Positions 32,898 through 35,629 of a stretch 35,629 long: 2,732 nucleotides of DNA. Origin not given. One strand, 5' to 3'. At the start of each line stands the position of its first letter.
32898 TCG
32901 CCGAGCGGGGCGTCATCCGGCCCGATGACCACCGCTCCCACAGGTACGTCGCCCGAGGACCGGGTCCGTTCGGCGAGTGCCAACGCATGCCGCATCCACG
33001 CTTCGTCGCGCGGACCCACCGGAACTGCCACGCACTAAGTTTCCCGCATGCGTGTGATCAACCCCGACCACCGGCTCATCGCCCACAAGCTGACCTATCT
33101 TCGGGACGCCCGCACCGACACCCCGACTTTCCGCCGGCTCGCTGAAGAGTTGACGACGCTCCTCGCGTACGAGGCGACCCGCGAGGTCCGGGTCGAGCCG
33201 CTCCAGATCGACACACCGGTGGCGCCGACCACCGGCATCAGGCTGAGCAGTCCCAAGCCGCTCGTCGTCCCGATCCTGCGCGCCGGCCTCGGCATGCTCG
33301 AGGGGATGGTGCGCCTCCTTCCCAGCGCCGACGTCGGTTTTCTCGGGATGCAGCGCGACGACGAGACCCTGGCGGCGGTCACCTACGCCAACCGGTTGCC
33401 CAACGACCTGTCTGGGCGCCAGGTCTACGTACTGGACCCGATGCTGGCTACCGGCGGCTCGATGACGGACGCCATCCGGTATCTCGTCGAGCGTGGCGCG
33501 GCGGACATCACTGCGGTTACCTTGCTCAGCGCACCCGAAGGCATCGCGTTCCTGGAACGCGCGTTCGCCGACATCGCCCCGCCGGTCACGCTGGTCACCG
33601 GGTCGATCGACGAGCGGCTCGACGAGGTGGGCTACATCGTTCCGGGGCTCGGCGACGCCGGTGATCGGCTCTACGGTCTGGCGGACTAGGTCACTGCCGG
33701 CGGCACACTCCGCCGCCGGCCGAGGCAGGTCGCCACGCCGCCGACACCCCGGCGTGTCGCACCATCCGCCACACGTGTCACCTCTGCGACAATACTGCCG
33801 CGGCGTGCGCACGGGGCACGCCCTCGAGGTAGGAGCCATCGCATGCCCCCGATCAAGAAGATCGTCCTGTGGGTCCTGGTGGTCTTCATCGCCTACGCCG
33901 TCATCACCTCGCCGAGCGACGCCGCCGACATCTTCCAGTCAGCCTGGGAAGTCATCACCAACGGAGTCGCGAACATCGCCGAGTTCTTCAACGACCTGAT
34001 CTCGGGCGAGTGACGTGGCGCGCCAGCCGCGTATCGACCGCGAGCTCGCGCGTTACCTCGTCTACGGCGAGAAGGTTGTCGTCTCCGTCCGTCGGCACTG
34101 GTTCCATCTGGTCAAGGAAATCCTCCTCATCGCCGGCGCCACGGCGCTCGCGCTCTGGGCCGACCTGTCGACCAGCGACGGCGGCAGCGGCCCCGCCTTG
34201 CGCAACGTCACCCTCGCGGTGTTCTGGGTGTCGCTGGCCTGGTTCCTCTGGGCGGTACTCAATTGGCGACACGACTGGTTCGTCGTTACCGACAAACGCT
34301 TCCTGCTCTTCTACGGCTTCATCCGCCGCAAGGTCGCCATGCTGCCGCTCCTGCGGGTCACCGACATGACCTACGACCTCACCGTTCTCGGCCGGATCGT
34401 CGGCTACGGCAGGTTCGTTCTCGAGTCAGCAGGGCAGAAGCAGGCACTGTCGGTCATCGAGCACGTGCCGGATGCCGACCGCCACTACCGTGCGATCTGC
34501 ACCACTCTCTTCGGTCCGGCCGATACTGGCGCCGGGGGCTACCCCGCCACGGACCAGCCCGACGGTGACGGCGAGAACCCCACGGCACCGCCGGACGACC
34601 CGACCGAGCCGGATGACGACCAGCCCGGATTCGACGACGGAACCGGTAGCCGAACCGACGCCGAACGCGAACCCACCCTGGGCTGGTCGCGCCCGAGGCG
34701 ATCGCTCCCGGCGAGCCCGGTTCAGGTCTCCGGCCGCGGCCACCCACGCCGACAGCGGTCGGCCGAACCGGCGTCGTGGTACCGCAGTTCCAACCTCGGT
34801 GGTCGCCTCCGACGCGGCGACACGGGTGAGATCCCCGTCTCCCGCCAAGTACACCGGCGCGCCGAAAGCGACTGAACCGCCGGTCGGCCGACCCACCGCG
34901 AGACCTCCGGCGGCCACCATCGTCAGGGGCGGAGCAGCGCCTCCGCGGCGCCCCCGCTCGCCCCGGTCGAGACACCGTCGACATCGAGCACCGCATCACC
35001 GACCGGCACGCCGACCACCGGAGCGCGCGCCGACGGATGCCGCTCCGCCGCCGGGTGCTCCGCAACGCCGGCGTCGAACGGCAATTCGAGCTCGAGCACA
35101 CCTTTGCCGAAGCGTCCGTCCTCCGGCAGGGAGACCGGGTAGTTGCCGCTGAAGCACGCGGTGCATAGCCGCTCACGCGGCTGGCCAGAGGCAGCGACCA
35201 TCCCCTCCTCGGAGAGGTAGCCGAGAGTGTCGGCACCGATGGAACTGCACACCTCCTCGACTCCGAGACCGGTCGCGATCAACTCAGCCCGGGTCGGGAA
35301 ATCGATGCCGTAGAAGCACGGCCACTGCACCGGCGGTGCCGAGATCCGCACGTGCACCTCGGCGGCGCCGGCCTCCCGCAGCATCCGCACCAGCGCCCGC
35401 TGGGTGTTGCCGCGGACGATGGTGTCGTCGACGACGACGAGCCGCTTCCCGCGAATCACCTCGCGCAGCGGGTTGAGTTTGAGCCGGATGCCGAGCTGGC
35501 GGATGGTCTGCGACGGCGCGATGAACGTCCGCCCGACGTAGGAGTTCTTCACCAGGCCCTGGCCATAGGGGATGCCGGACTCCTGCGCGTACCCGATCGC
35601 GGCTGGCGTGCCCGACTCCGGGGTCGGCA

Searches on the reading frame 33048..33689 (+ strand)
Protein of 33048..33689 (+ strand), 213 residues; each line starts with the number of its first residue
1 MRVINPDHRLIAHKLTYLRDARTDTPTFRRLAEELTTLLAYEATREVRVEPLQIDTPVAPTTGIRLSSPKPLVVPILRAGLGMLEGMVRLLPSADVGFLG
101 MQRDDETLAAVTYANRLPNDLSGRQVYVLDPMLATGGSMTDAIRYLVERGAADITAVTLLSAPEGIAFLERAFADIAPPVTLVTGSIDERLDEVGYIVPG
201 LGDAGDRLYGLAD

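Call 54: search_protein_families(library=pfam, proteins=[window:33048-33689:+], max_evalue=0.001)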
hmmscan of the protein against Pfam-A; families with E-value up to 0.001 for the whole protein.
window:33048-33689:+ (213 aa): 2 families
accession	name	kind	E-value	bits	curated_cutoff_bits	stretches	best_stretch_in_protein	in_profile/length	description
PF14681.12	UPRTase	-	4.9e-65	219.3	27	1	6-210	2-205/206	Uracil phosphoribosyltransferase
PF00156.33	Pribosyltran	-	1.7e-09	37.6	26.3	1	71-166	31-130/158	Phosphoribosyl transferase domain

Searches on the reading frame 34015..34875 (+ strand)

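Call 78: search_protein_families(library=pfam, proteins=[window:34015-34875:+], max_evalue=0.001)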
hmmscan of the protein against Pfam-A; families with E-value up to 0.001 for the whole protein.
window:34015-34875:+ (286 aa): 1 family
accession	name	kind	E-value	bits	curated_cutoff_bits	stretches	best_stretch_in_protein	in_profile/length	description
PF03703.20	bPH_2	-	1.1e-10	42.1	22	1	84-158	1-75/78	Bacterial PH domain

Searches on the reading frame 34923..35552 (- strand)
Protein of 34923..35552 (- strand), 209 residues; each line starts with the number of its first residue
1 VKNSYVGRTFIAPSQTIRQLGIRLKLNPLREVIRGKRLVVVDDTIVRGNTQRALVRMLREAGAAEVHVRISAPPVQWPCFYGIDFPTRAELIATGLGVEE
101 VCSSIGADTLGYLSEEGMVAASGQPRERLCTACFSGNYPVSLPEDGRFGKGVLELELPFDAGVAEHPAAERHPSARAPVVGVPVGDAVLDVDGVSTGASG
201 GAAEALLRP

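Call 78: search_protein_families(library=pfam, proteins=[window:34923-35552:-], max_evalue=0.001)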
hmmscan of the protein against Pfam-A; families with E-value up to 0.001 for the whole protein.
window:34923-35552:- (209 aa): 2 families
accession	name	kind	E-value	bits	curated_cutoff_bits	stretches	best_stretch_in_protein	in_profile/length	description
PF00156.33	Pribosyltran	-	1.1e-05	25.3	26.3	1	28-68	80-120/158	Phosphoribosyl transferase domain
PF13671.12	AAA_33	-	0.00027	21.7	27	1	29-74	63-108/143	AAA domain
